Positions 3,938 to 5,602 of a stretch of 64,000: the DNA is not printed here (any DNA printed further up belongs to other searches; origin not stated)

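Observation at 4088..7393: larB-larC (nickel-pincer nucleotide cofactor genes) translationally coupled to a fused double ECF-type ABC ATPase, with no larA/larE or ECF S/T components nearby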

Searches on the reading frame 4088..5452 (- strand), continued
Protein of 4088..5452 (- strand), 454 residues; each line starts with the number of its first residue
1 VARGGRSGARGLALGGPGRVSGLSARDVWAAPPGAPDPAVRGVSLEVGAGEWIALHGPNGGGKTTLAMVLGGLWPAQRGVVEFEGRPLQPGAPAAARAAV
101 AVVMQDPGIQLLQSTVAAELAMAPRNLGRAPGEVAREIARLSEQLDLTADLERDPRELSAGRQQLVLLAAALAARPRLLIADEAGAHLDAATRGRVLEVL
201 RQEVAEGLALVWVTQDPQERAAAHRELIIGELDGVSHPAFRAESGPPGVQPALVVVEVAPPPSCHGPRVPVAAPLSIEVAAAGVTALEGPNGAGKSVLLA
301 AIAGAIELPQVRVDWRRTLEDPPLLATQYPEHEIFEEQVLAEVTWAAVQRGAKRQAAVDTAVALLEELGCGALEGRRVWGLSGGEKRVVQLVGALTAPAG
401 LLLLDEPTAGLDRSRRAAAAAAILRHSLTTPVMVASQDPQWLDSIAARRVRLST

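Call 21: find_homologous_proteins(query=window:4088-5452:-)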
Query window:4088-5452:- (454 aa): 4917 proteins with E <= 0.001 among 8000 candidates; the best 120 are listed.
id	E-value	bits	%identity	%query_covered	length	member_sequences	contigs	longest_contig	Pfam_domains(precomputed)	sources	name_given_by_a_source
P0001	1.7e-268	909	100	96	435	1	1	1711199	PF13604.13,PF00005.34,PF13476.13,PF13555.13,PF02463.26,PF13304.13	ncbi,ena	-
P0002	8.0e-158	544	65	95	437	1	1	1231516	PF00005.34,PF13476.13,PF13555.13,PF02463.26,PF13304.13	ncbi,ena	-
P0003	2.1e-149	517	64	95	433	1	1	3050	PF00005.34,PF05729.19,PF13555.13,PF02463.26,PF13304.13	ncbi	-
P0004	7.9e-146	505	63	95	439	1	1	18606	PF00005.34,PF13555.13,PF02463.26,PF13304.13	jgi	jgi:energy-coupling factor transporter ATP-binding protein EcfA2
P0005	1.1e-137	478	58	95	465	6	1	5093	PF00005.34,PF13476.13,PF13555.13,PF02463.26,PF13304.13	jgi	jgi:energy-coupling factor transporter ATP-binding protein EcfA2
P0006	8.7e-124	432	55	95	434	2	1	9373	PF00005.34,PF13555.13,PF02463.26,PF13304.13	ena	-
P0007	7.5e-122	426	55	95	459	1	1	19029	PF00005.34,PF02463.26,PF13304.13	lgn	-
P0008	7.1e-121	423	54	95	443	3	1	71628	PF00005.34,PF13555.13,PF02463.26,PF13304.13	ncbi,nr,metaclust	ncbi:MAG: hypothetical protein A2W00_15570 [Candidatus Eisenbacteria bacterium RBG_16_71_46]|nr:MAG:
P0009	8.5e-121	422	53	95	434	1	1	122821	PF00005.34,PF13555.13,PF02463.26,PF13481.13,PF13304.13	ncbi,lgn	-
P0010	7.8e-119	416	52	95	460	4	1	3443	PF00005.34,PF13555.13,PF02463.26,PF13304.13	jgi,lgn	jgi:energy-coupling factor transporter ATP-binding protein EcfA2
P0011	1.6e-118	415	54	95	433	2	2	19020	PF00005.34,PF13555.13,PF02463.26,PF13304.13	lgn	-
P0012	1.9e-118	415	55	96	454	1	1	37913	PF00005.34,PF13476.13,PF13555.13,PF02463.26,PF13304.13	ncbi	-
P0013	2.2e-118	414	53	95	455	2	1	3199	PF00005.34,PF13476.13,PF13555.13,PF02463.26,PF13304.13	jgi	-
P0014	2.2e-118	414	53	95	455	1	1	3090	PF00005.34,PF13476.13,PF13555.13,PF02463.26,PF13304.13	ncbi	-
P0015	2.4e-118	414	53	95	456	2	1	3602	PF00005.34,PF13476.13,PF13555.13,PF02463.26,PF13304.13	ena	-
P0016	2.9e-118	414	53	95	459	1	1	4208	PF00005.34,PF13476.13,PF13555.13,PF02463.26,PF13481.13,PF13304.13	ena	-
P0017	8.0e-118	412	53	94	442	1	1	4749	PF13604.13,PF00005.34,PF13476.13,PF13555.13,PF02463.26,PF13481.13,PF13304.13,PF13191.13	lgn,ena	-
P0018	1.8e-117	411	53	94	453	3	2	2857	PF00005.34,PF13476.13,PF13555.13,PF02463.26,PF25199.2,PF13304.13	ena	-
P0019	1.9e-117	411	53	94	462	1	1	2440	PF00005.34,PF13555.13,PF02463.26,PF13481.13,PF13304.13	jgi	jgi:energy-coupling factor transport system ATP-binding protein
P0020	3.8e-117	410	53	95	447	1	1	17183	PF00005.34,PF13476.13,PF13555.13,PF02463.26,PF25199.2,PF13304.13,PF13191.13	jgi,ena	jgi:energy-coupling factor transporter ATP-binding protein EcfA2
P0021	4.2e-117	410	53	95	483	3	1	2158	PF00005.34,PF13476.13,PF02463.26,PF13304.13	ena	-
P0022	5.3e-117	410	52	95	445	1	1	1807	PF00005.34,PF02463.26,PF13304.13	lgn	-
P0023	6.0e-117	410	54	95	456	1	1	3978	PF00005.34,PF02463.26,PF13304.13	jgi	jgi:energy-coupling factor transporter ATP-binding protein EcfA2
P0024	1.3e-116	409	53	95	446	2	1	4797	PF00005.34,PF02463.26,PF13304.13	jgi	-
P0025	1.3e-116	408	53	95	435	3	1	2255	PF13604.13,PF00005.34,PF13476.13,PF13555.13,PF02463.26,PF13304.13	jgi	-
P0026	1.4e-116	408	53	94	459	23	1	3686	PF00005.34,PF13476.13,PF13555.13,PF02463.26,PF13481.13,PF13304.13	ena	-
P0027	2.7e-116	407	52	95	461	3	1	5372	PF00005.34,PF02463.26,PF13304.13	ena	-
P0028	4.6e-116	407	53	95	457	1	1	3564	PF00005.34,PF02463.26,PF13304.13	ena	-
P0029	4.6e-116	407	53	95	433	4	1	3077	PF00005.34,PF13476.13,PF13555.13,PF02463.26,PF13304.13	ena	-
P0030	5.9e-116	406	54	95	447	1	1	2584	PF00005.34,PF13476.13,PF02463.26,PF13304.13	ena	-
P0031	6.9e-116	406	51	95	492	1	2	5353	PF00005.34,PF02463.26,PF13304.13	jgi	-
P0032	7.4e-116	406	54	91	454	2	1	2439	PF00005.34,PF13476.13,PF13555.13,PF02463.26,PF25199.2,PF13304.13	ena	-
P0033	8.7e-116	406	52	95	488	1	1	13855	PF00005.34,PF13476.13,PF02463.26,PF13304.13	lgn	-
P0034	1.1e-115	405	54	95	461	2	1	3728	PF00005.34,PF02463.26,PF13304.13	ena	-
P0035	1.2e-115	405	53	95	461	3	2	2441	PF00005.34,PF13476.13,PF13555.13,PF02463.26,PF25199.2,PF13481.13,PF13304.13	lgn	-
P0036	1.6e-115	405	54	95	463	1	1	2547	PF00005.34,PF02463.26,PF13304.13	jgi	jgi:energy-coupling factor transporter ATP-binding protein EcfA2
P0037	2.3e-115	404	52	96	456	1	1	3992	PF00005.34,PF13555.13,PF02463.26,PF13304.13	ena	-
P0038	2.5e-115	404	54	95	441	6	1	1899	PF00005.34,PF02463.26,PF13304.13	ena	-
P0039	3.3e-115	404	53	95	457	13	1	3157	PF00005.34,PF13555.13,PF02463.26,PF13304.13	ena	-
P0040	3.3e-115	404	53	95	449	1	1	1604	PF00005.34,PF13476.13,PF13555.13,PF02463.26,PF13304.13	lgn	-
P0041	4.7e-115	403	53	95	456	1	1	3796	PF00005.34,PF02463.26,PF13304.13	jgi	jgi:energy-coupling factor transport system ATP-binding protein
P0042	9.1e-115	402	52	95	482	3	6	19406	PF00005.34,PF13476.13,PF02463.26,PF13304.13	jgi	jgi:energy-coupling factor transporter ATP-binding protein EcfA2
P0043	1.1e-114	402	53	95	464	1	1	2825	PF00005.34,PF02463.26,PF13304.13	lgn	-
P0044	1.5e-114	402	53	95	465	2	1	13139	PF00005.34,PF13476.13,PF02463.26,PF13304.13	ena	-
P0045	1.8e-114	401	51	96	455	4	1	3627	PF00005.34,PF13555.13,PF02463.26,PF13304.13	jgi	-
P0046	1.9e-114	401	51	95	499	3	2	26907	PF00005.34,PF13476.13,PF13555.13,PF02463.26,PF13304.13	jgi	-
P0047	2.0e-114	401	52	95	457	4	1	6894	PF00005.34,PF13555.13,PF02463.26,PF13304.13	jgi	-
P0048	2.1e-114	401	51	94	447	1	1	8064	PF00005.34,PF13476.13,PF13555.13,PF02463.26,PF13304.13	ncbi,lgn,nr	ncbi:MAG TPA: ABC transporter ATP-binding protein [Candidatus Limnocylindria bacterium]|nr:ABC trans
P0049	2.6e-114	401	53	96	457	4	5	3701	PF00005.34,PF13476.13,PF13555.13,PF02463.26,PF25199.2,PF13304.13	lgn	-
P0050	3.2e-114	401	54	95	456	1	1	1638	PF00005.34,PF13555.13,PF02463.26,PF13304.13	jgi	jgi:energy-coupling factor transporter ATP-binding protein EcfA2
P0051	3.8e-114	400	53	94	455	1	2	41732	PF00005.34,PF13476.13,PF13555.13,PF02463.26,PF25199.2,PF13304.13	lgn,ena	-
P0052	1.1e-113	399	51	95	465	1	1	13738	PF00005.34,PF13476.13,PF13555.13,PF02463.26,PF13304.13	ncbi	-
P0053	1.3e-113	399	52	94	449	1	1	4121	PF13604.13,PF00005.34,PF13555.13,PF02463.26,PF13304.13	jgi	-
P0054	1.6e-113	398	52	95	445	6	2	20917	PF00005.34,PF13476.13,PF02463.26,PF13304.13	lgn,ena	-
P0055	1.8e-113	398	52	95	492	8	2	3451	PF00005.34,PF13476.13,PF02463.26,PF13304.13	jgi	-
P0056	2.5e-113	398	52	95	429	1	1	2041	PF00005.34,PF13175.13,PF13476.13,PF13555.13,PF02463.26,PF25199.2,PF13304.13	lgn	-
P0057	3.4e-113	397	53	96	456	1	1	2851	PF00005.34,PF13555.13,PF02463.26,PF13304.13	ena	-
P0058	5.0e-113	397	50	96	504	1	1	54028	PF00005.34,PF13476.13,PF13555.13,PF02463.26,PF13304.13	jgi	jgi:energy-coupling factor transporter ATP-binding protein EcfA2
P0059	6.7e-113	396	53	95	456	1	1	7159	PF00005.34,PF13476.13,PF13555.13,PF02463.26,PF13304.13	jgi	jgi:energy-coupling factor transport system ATP-binding protein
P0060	7.9e-113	396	51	95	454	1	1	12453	PF00005.34,PF13476.13,PF13555.13,PF02463.26,PF13304.13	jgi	jgi:energy-coupling factor transporter ATP-binding protein EcfA2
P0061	7.9e-113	396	51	95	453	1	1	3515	PF00005.34,PF02463.26,PF13304.13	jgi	-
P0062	8.1e-113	396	52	94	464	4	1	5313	PF00005.34,PF13476.13,PF13555.13,PF02463.26,PF13481.13,PF13304.13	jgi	jgi:energy-coupling factor transporter ATP-binding protein EcfA2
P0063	8.5e-113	396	51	95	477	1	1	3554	PF00005.34,PF13476.13,PF13555.13,PF02463.26,PF13304.13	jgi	jgi:energy-coupling factor transporter ATP-binding protein EcfA2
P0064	1.0e-112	396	53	94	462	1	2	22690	PF00005.34,PF13476.13,PF13555.13,PF02463.26,PF13304.13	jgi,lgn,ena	-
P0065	1.2e-112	395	52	95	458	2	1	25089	PF00005.34,PF13476.13,PF02463.26,PF13304.13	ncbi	-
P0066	1.2e-112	395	52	96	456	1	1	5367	PF00005.34,PF02463.26,PF13304.13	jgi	jgi:energy-coupling factor transporter ATP-binding protein EcfA2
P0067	1.7e-112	395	51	95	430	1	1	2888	PF00005.34,PF13476.13,PF13555.13,PF13401.13,PF02463.26,PF25199.2,PF13481.13,PF13304.13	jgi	jgi:energy-coupling factor transporter ATP-binding protein EcfA2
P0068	1.9e-112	395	50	95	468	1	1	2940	PF13604.13,PF00005.34,PF13476.13,PF13555.13,PF13401.13,PF20703.4,PF02463.26,PF13304.13,PF13191.13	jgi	jgi:energy-coupling factor transporter ATP-binding protein EcfA2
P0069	2.1e-112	395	52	96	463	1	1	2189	PF00005.34,PF13476.13,PF13555.13,PF02463.26,PF13304.13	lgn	-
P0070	2.4e-112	394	52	93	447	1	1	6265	PF00005.34,PF13555.13,PF02463.26,PF13304.13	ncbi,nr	ncbi:MAG: ABC transporter ATP-binding protein [Candidatus Eisenbacteria bacterium]|nr:ABC transporte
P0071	2.8e-112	394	52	95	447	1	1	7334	PF00005.34,PF13476.13,PF13555.13,PF02463.26,PF13304.13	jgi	jgi:energy-coupling factor transport system ATP-binding protein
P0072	2.9e-112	394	51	95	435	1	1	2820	PF00005.34,PF13476.13,PF13555.13,PF02463.26,PF13304.13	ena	-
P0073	3.1e-112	394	53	91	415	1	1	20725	PF00005.34,PF13555.13,PF02463.26,PF13304.13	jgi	jgi:energy-coupling factor transporter ATP-binding protein EcfA2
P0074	7.3e-112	393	53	95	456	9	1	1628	PF00005.34,PF02463.26,PF13304.13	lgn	-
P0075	8.8e-112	393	52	95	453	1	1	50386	PF00005.34,PF13555.13,PF02463.26,PF13304.13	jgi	jgi:energy-coupling factor transport system ATP-binding protein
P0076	9.3e-112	392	53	92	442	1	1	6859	PF00005.34,PF13555.13,PF02463.26,PF13304.13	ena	-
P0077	1.2e-111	392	53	93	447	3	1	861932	PF00005.34,PF13476.13,PF13555.13,PF02463.26,PF25199.2,PF13304.13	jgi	jgi:energy-coupling factor transporter ATP-binding protein EcfA2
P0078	1.5e-111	392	53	95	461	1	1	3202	PF00005.34,PF02463.26,PF13304.13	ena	-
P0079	1.6e-111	392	53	91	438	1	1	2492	PF00005.34,PF13555.13,PF02463.26,PF13304.13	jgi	-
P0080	2.7e-111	391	50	94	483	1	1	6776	PF00005.34,PF02463.26,PF13304.13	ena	-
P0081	2.9e-111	391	52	95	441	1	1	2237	PF00005.34,PF13476.13,PF13555.13,PF02463.26,PF13304.13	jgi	jgi:energy-coupling factor transport system ATP-binding protein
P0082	3.2e-111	391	50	94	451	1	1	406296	PF00005.34,PF13555.13,PF02463.26,PF13304.13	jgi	jgi:energy-coupling factor transporter ATP-binding protein EcfA2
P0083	3.6e-111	391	53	94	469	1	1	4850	PF00005.34,PF13555.13,PF02463.26,PF25199.2,PF13304.13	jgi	jgi:energy-coupling factor transport system ATP-binding protein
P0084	4.1e-111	390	52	95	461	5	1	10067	PF00005.34,PF13476.13,PF13555.13,PF02463.26,PF13304.13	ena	-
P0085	4.3e-111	390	51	96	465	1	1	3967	PF00005.34,PF13476.13,PF13555.13,PF02463.26,PF13304.13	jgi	jgi:energy-coupling factor transport system ATP-binding protein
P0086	5.0e-111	390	52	95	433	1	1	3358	PF00005.34,PF13476.13,PF13521.13,PF13555.13,PF02463.26,PF13304.13,PF13191.13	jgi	jgi:energy-coupling factor transporter ATP-binding protein EcfA2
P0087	6.9e-111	390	53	95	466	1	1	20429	PF00005.34,PF02463.26,PF13304.13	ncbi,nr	ncbi:MAG: ATP-binding cassette domain-containing protein [Candidatus Eisenbacteria bacterium]|nr:ATP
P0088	1.2e-110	389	49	95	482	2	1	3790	PF00005.34,PF13476.13,PF13555.13,PF02463.26,PF13304.13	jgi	-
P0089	1.4e-110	389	52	95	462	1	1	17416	PF00005.34,PF13476.13,PF13555.13,PF02463.26,PF13304.13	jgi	jgi:energy-coupling factor transporter ATP-binding protein EcfA2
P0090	1.7e-110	388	51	95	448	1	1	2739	PF00005.34,PF13476.13,PF13555.13,PF02463.26,PF13481.13,PF13304.13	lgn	-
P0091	2.0e-110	388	50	94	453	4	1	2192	PF00005.34,PF13476.13,PF13555.13,PF02463.26,PF13304.13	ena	-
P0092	2.4e-110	388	53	95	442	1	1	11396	PF13604.13,PF00005.34,PF13476.13,PF05729.19,PF13555.13,PF13401.13,PF02463.26,PF25199.2,PF13481.13,PF13304.13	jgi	jgi:energy-coupling factor transporter ATP-binding protein EcfA2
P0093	5.7e-110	387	52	94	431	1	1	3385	PF00005.34,PF02463.26,PF13304.13,PF13191.13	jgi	jgi:energy-coupling factor transporter ATP-binding protein EcfA2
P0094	1.0e-109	386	52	95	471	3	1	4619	PF00005.34,PF13555.13,PF02463.26,PF13304.13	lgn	-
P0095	1.3e-109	385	52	95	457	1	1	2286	PF13604.13,PF00005.34,PF13476.13,PF13555.13,PF13401.13,PF02463.26,PF13304.13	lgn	-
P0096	1.6e-109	385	51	94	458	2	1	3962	PF00005.34,PF13555.13,PF02463.26,PF01078.28,PF13304.13,PF13191.13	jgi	-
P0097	1.8e-109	385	50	93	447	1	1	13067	PF13604.13,PF00005.34,PF13476.13,PF13555.13,PF13401.13,PF02463.26,PF25199.2,PF13304.13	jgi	jgi:energy-coupling factor transport system ATP-binding protein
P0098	2.3e-109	385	50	95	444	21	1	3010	PF00005.34,PF13476.13,PF00004.36,PF13401.13,PF02463.26,PF13481.13,PF13304.13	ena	-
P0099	2.3e-109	385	52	94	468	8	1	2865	PF00005.34,PF13476.13,PF13555.13,PF13401.13,PF02463.26,PF13304.13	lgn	-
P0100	2.5e-109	384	50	95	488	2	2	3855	PF00005.34,PF13476.13,PF13555.13,PF02463.26,PF13304.13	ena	-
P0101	3.4e-109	384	52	96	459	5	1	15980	PF00005.34,PF13476.13,PF13555.13,PF02463.26,PF13304.13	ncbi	-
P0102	3.7e-109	384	51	95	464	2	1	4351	PF00005.34,PF13476.13,PF05729.19,PF13558.13,PF13555.13,PF13401.13,PF02463.26,PF25199.2,PF13481.13,PF13304.13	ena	-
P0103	3.8e-109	384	52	94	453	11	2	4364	PF00005.34,PF13476.13,PF13555.13,PF13401.13,PF20703.4,PF02463.26,PF13304.13,PF13191.13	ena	-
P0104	4.2e-109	384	51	94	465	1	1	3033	PF00005.34,PF13476.13,PF13555.13,PF02463.26,PF13304.13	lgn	-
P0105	5.2e-109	383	52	95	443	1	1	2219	PF00005.34,PF13521.13,PF02463.26,PF13304.13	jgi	jgi:energy-coupling factor transporter ATP-binding protein EcfA2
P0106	6.3e-109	383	53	95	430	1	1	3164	PF00005.34,PF13476.13,PF13555.13,PF02463.26,PF13304.13,PF13191.13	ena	-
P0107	6.5e-109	383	50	94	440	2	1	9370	PF00005.34,PF13555.13,PF02463.26,PF13304.13,PF13191.13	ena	-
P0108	6.6e-109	383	51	95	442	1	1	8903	PF00005.34,PF13555.13,PF02463.26,PF13304.13,PF13191.13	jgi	jgi:energy-coupling factor transporter ATP-binding protein EcfA2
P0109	8.8e-109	383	54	94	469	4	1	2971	PF00005.34,PF13476.13,PF13555.13,PF20703.4,PF02463.26,PF13481.13,PF13304.13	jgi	jgi:energy-coupling factor transporter ATP-binding protein EcfA2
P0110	1.0e-108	382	52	96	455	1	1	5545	PF00005.34,PF13476.13,PF13555.13,PF02463.26,PF13304.13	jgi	jgi:energy-coupling factor transport system ATP-binding protein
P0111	1.4e-108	382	49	95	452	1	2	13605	PF00005.34,PF13476.13,PF13555.13,PF02463.26,PF13304.13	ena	-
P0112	3.4e-108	381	50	95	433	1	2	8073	PF00005.34,PF13476.13,PF02463.26,PF25199.2,PF13304.13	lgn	-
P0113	4.6e-108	380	51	93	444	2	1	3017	PF00005.34,PF13476.13,PF02463.26,PF13304.13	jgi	-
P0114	5.0e-108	380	51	95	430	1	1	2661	PF00005.34,PF13175.13,PF13476.13,PF13555.13,PF20703.4,PF02463.26,PF25199.2,PF13304.13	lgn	-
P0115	5.9e-108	380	53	92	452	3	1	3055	PF00005.34,PF13476.13,PF05729.19,PF13555.13,PF13401.13,PF02463.26,PF25199.2,PF13481.13,PF13304.13,PF13191.13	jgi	-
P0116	8.1e-108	379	52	95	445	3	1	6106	PF00005.34,PF13476.13,PF13555.13,PF02463.26,PF13304.13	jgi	jgi:energy-coupling factor transporter ATP-binding protein EcfA2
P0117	1.0e-107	379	50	95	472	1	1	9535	PF00005.34,PF13476.13,PF13555.13,PF02463.26,PF13304.13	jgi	jgi:energy-coupling factor transporter ATP-binding protein EcfA2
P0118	1.3e-107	379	50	95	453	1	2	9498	PF13604.13,PF00005.34,PF13476.13,PF13555.13,PF20703.4,PF02463.26,PF13304.13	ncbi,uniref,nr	ncbi:MAG: ABC transporter ATP-binding protein [Candidatus Eisenbacteria bacterium]|uniref:ABC transp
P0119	2.6e-107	378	51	95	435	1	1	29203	PF00005.34,PF13555.13,PF02463.26,PF13304.13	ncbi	ncbi:MAG: ATP-binding cassette domain-containing protein [Candidatus Eisenbacteria bacterium]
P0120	6.0e-107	377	52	94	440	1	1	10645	PF13604.13,PF00005.34,PF13555.13,PF13401.13,PF02463.26,PF13481.13,PF13304.13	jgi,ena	-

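Call 22: find_encoding_contigs(protein=P0001, flank=10000, max_places=2)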
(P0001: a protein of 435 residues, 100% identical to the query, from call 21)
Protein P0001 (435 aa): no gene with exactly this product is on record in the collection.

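Call 23: find_encoding_contigs(protein=P0002, flank=10000, max_places=2)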
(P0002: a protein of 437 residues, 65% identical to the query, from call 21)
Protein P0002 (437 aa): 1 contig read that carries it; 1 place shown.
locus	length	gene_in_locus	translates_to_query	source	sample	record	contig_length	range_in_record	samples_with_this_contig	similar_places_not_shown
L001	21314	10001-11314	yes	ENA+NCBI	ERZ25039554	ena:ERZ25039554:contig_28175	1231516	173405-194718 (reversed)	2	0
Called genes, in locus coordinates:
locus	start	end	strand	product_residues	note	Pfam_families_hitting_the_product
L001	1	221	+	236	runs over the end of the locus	PF00590:TP_methylase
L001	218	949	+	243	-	PF01066:CDP-OH_P_transf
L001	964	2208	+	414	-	PF01658:Inos-1-P_synth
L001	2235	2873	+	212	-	PF13521:AAA_28, PF02223:Thymidylate_kin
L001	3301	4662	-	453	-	-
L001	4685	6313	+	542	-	PF22694:CtpB_N-like, PF00595:PDZ, PF13180:PDZ_2, PF17820:PDZ_6, PF03572:Peptidase_S41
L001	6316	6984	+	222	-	PF12710:HAD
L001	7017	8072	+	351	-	PF01207:Dus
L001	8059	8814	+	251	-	PF00731:AIRC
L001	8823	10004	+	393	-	PF01969:Ni_insertion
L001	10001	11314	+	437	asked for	PF00005:ABC_tran, PF02463:SMC_N (faint), PF13476:AAA_23 (faint), PF13555:AAA_29 (faint), PF00005:ABC_tran, PF13304:AAA_21 (weak)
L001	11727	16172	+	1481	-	PF13860:FlgD_ig (weak)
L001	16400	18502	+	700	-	-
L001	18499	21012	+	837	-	PF00041:fn3 (faint)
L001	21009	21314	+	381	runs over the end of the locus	-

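Call 24: find_encoding_contigs(protein=P0008, flank=10000, max_places=2)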
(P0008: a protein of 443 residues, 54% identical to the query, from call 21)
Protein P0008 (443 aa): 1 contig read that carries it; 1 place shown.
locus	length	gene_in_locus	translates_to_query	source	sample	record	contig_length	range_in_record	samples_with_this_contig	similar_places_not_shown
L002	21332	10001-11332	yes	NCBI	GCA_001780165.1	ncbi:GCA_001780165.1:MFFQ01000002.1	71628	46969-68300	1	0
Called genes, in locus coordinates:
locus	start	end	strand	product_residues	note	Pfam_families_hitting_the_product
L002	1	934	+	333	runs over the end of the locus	PF00155:Aminotran_1_2, PF01212:Beta_elim_lyase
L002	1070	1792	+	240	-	PF00590:TP_methylase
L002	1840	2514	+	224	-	PF01066:CDP-OH_P_transf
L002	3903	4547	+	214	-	PF02223:Thymidylate_kin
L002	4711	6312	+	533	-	PF22694:CtpB_N-like, PF00595:PDZ, PF13180:PDZ_2, PF17820:PDZ_6, PF03572:Peptidase_S41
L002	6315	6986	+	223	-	PF12710:HAD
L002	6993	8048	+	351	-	PF01207:Dus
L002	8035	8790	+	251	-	PF00731:AIRC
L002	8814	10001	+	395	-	PF01969:Ni_insertion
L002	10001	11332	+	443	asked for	PF00005:ABC_tran, PF02463:SMC_N (faint), PF13555:AAA_29 (faint), PF00005:ABC_tran, PF13304:AAA_21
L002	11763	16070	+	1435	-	PF13860:FlgD_ig (weak)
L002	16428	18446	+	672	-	-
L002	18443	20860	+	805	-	-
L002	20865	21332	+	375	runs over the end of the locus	-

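Call 25: find_encoding_contigs(protein=P0077, flank=10000, max_places=2)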
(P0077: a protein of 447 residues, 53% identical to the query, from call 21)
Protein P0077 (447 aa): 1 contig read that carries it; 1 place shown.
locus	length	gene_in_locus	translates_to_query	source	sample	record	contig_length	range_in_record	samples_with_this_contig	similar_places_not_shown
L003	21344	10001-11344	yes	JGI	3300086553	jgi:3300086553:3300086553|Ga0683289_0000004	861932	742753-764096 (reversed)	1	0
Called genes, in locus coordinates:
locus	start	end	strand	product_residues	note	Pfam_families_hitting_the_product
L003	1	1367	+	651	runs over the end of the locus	PF13428:TPR_14 (faint), PF13424:TPR_12 (faint), PF00515:TPR_1 (faint), PF07719:TPR_2 (faint), PF23914:TPR_CcmH_CycH (weak), PF14559:TPR_19 (weak)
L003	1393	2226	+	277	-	PF00590:TP_methylase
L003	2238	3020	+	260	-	PF01066:CDP-OH_P_transf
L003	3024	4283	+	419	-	PF01658:Inos-1-P_synth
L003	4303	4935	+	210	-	PF13521:AAA_28 (weak), PF02223:Thymidylate_kin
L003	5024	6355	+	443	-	PF22694:CtpB_N-like (weak), PF00595:PDZ (weak), PF13180:PDZ_2 (weak), PF17820:PDZ_6, PF03572:Peptidase_S41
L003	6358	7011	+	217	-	PF12710:HAD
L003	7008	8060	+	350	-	PF00977:His_biosynth (faint), PF01207:Dus, PF01180:DHO_dh (faint)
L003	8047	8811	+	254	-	PF00731:AIRC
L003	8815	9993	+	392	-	PF01969:Ni_insertion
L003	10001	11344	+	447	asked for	PF00005:ABC_tran, PF02463:SMC_N (faint), PF13476:AAA_23 (faint), PF13555:AAA_29 (faint), PF25199:nSTAND_NTPase5 (faint), PF13304:AAA_21 (faint), PF00005:ABC_tran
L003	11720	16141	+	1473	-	PF13860:FlgD_ig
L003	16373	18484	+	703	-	-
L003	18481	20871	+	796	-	-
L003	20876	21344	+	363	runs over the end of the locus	-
